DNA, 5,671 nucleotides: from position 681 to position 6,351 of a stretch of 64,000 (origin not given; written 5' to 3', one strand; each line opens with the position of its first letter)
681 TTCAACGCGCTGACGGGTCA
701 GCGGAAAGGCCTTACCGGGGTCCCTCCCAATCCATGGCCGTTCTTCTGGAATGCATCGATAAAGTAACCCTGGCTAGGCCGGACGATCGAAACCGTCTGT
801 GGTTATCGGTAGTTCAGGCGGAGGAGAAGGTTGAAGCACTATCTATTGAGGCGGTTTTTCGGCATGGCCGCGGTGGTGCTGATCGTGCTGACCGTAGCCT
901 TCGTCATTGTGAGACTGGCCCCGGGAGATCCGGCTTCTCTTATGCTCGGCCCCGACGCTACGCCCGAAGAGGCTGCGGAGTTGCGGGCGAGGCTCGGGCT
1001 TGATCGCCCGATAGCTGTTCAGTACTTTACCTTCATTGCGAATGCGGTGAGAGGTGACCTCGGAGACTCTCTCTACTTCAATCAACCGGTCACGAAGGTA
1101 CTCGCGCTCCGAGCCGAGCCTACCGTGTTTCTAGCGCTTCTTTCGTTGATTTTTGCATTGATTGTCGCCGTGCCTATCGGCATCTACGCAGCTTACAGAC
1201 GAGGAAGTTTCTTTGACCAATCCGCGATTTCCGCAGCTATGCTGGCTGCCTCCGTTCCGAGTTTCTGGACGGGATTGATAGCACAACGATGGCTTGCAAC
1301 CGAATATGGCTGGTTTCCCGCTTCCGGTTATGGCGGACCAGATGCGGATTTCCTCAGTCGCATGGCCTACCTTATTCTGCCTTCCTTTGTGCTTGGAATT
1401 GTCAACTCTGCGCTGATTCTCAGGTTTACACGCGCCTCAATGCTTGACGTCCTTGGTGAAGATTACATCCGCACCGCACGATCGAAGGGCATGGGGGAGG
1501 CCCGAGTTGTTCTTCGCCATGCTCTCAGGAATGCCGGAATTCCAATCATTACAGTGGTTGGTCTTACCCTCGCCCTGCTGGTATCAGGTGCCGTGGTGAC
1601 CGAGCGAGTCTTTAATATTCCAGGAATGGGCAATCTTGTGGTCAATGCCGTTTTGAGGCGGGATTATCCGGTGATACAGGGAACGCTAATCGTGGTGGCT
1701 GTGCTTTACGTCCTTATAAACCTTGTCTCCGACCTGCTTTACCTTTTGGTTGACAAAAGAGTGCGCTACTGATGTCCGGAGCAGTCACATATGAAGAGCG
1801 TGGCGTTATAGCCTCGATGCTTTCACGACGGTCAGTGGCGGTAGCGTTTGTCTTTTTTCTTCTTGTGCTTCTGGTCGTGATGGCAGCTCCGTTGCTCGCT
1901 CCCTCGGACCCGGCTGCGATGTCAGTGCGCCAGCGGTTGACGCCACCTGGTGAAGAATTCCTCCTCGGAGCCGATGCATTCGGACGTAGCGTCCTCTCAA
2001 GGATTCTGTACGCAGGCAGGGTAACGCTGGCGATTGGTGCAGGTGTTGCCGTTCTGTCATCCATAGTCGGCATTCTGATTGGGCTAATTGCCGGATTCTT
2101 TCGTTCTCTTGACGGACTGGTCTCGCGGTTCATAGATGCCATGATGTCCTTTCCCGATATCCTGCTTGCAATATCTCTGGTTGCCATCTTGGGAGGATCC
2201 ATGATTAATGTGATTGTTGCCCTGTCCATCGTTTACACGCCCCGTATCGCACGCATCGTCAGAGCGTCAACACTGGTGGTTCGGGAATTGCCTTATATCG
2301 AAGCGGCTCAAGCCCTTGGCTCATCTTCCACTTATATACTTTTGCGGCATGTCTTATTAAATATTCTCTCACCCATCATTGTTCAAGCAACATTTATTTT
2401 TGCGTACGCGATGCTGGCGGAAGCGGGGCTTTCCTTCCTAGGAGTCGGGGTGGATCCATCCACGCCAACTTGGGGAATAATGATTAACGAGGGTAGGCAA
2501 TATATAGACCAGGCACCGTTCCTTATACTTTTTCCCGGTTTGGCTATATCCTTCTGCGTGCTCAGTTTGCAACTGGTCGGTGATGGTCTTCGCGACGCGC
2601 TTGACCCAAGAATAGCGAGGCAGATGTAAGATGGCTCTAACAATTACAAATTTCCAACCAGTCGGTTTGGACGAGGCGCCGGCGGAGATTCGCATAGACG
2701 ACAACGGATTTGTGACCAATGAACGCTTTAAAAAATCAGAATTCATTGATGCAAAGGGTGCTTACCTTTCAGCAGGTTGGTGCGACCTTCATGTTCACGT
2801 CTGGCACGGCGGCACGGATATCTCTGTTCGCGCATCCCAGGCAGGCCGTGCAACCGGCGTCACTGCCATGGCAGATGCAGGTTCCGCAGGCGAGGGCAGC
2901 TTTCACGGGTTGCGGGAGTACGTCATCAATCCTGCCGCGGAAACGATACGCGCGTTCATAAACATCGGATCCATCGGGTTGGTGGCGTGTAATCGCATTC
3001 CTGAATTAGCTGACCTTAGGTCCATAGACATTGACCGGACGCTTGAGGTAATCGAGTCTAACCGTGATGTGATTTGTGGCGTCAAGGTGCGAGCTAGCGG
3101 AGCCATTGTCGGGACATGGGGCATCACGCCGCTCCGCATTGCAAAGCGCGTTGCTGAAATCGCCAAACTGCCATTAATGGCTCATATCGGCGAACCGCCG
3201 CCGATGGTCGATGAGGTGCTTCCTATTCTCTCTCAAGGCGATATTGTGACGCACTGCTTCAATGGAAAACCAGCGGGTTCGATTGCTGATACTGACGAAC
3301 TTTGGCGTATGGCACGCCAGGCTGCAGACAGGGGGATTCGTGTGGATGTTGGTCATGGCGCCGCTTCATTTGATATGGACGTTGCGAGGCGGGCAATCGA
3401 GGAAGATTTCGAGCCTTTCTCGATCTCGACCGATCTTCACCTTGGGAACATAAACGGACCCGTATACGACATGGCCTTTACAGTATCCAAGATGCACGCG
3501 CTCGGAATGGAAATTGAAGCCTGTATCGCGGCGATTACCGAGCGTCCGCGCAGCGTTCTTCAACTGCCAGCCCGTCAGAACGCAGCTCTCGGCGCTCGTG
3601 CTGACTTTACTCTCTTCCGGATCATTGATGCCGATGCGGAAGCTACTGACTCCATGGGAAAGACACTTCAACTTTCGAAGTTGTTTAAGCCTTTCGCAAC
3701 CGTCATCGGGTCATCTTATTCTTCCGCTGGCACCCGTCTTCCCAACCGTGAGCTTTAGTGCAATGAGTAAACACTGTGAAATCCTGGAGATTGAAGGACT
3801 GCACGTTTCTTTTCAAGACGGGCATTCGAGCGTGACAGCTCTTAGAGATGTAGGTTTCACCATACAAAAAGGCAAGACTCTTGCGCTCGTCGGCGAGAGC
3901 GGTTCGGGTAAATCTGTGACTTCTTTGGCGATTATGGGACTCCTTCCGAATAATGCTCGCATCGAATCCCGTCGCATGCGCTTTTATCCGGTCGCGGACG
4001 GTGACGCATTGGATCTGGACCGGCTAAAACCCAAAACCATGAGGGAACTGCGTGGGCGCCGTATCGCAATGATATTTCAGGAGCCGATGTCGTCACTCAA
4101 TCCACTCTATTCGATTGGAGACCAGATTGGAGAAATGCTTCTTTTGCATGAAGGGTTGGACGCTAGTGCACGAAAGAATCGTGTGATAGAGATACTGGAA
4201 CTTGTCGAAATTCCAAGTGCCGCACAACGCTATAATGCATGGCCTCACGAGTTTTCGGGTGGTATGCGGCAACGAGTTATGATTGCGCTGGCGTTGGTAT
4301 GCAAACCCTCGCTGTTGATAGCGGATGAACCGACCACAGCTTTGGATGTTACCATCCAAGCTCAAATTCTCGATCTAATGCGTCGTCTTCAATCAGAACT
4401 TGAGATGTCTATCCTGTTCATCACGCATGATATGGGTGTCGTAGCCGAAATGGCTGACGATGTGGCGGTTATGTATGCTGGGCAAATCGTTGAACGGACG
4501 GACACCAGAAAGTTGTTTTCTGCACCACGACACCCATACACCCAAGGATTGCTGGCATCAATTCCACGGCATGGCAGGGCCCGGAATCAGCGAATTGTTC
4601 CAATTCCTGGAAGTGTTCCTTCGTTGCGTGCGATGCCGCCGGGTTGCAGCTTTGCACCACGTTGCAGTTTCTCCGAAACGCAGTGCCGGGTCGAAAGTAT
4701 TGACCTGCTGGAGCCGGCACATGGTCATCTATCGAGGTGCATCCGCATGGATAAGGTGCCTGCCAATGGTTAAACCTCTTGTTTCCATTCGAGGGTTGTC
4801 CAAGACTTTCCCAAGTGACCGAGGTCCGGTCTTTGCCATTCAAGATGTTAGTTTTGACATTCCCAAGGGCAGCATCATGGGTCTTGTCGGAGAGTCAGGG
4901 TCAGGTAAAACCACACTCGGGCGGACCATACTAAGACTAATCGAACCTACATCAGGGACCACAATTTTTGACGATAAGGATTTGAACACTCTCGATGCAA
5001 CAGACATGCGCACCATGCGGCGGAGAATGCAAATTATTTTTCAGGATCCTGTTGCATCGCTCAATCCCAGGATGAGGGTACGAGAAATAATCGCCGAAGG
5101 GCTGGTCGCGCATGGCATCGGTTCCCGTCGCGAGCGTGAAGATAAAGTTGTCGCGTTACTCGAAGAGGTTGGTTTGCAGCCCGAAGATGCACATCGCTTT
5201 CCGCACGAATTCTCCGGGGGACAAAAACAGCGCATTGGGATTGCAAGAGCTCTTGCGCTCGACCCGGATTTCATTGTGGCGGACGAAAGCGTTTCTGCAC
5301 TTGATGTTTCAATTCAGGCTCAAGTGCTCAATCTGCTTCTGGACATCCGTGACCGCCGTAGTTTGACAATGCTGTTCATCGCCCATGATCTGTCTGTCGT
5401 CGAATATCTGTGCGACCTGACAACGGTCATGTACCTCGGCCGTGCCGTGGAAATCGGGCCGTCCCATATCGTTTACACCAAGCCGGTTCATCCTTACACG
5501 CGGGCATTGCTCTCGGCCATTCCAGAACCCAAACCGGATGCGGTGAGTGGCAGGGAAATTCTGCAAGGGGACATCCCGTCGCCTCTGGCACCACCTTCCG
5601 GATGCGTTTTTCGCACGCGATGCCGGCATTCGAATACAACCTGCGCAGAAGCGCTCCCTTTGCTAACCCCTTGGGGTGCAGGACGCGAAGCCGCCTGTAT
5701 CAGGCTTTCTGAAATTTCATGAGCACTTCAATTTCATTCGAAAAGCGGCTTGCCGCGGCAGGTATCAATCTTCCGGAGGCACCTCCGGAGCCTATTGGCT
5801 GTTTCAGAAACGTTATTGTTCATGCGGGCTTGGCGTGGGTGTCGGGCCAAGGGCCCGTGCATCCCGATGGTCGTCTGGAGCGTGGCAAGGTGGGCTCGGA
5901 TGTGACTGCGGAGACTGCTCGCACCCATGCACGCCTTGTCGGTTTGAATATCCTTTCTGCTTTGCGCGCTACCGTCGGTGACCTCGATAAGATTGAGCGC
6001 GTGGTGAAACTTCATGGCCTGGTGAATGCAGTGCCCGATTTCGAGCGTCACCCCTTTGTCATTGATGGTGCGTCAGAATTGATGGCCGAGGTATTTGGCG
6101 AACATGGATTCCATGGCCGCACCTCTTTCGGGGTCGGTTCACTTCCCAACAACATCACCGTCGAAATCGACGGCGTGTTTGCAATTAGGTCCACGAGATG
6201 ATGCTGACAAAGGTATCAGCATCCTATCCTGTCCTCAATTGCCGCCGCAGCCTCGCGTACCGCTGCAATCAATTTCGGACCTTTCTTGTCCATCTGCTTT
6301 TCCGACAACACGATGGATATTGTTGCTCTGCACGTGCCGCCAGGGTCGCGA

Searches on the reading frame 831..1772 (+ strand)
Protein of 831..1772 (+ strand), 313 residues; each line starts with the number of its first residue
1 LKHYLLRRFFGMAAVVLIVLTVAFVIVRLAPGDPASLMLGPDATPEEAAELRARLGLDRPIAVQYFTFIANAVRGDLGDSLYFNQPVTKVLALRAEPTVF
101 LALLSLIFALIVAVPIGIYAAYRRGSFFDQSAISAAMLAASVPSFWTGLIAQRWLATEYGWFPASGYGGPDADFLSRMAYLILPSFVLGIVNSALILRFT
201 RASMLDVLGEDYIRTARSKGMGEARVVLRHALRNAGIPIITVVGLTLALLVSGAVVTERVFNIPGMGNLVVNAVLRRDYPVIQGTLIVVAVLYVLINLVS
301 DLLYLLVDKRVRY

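Call 24: search_protein_families(library=pfam, proteins=[window:831-1772:+], max_evalue=0.00001)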
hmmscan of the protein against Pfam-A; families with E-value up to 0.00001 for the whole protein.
window:831-1772:+ (313 aa): 2 families
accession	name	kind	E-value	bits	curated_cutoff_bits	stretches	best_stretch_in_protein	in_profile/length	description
PF00528.27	BPD_transp_1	-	5.7e-39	134.2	26.4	1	113-312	1-183/184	Binding-protein-dependent transport system inner membrane component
PF19300.4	BPD_transp_1_N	-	1e-14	55.1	23.8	1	1-75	1-75/114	Binding-prot-dependent transport system membrane comp, N-term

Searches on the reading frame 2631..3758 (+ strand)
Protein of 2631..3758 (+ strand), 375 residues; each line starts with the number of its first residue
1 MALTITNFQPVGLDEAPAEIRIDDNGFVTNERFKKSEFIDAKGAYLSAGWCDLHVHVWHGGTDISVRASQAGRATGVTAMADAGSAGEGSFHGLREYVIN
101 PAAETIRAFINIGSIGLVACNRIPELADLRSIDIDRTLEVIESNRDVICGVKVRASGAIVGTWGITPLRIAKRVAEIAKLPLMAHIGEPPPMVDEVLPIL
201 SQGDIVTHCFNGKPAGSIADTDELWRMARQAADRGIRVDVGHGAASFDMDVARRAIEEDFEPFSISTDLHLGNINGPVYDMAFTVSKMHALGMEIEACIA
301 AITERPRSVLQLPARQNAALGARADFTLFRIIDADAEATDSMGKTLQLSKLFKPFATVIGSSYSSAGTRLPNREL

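Call 11: search_protein_families(library=pfam, proteins=[window:2631-3758:+], max_evalue=0.00001)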
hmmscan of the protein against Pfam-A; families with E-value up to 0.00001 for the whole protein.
window:2631-3758:+ (375 aa): 2 families
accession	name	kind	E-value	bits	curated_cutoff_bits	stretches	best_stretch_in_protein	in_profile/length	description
PF22647.2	EF_0837-like_N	-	3.5e-07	30.7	27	1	320-360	3-43/48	Deacetylase EF_0837-like composite domain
PF07969.17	Amidohydro_3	-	1.2e-06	28.7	29.7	0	37-83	1-50/472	Amidohydrolase family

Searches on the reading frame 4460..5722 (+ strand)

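Call 11: search_protein_families(library=pfam, proteins=[window:4460-5722:+], max_evalue=0.00001)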
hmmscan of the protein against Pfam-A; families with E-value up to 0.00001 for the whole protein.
window:4460-5722:+ (420 aa): 2 families
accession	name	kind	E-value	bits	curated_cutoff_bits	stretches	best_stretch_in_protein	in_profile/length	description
PF00005.33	ABC_tran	-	6.1e-32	111.5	25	1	128-277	2-135/137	ABC transporter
PF08352.17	oligo_HPY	-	1.1e-16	61.4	27.1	1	330-395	1-65/65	Oligopeptide/dipeptide transporter, C-terminal region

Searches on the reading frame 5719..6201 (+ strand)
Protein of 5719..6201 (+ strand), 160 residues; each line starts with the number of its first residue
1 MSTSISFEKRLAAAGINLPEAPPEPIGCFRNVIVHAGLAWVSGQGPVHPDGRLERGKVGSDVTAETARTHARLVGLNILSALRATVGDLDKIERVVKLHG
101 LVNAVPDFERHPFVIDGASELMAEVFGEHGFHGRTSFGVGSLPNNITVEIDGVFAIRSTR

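Call 11: search_protein_families(library=pfam, proteins=[window:5719-6201:+], max_evalue=0.00001)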
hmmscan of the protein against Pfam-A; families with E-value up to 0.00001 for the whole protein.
window:5719-6201:+ (160 aa): 2 families
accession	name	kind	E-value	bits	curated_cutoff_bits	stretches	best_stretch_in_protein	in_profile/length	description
PF14588.11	YjgF_endoribonc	-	1.2e-18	67.8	35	1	8-145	1-137/148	YjgF/chorismate_mutase-like, putative endoribonuclease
PF01042.26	Ribonuc_L-PSP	-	2.1e-09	37.9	27.3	1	23-153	5-118/121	Endoribonuclease L-PSP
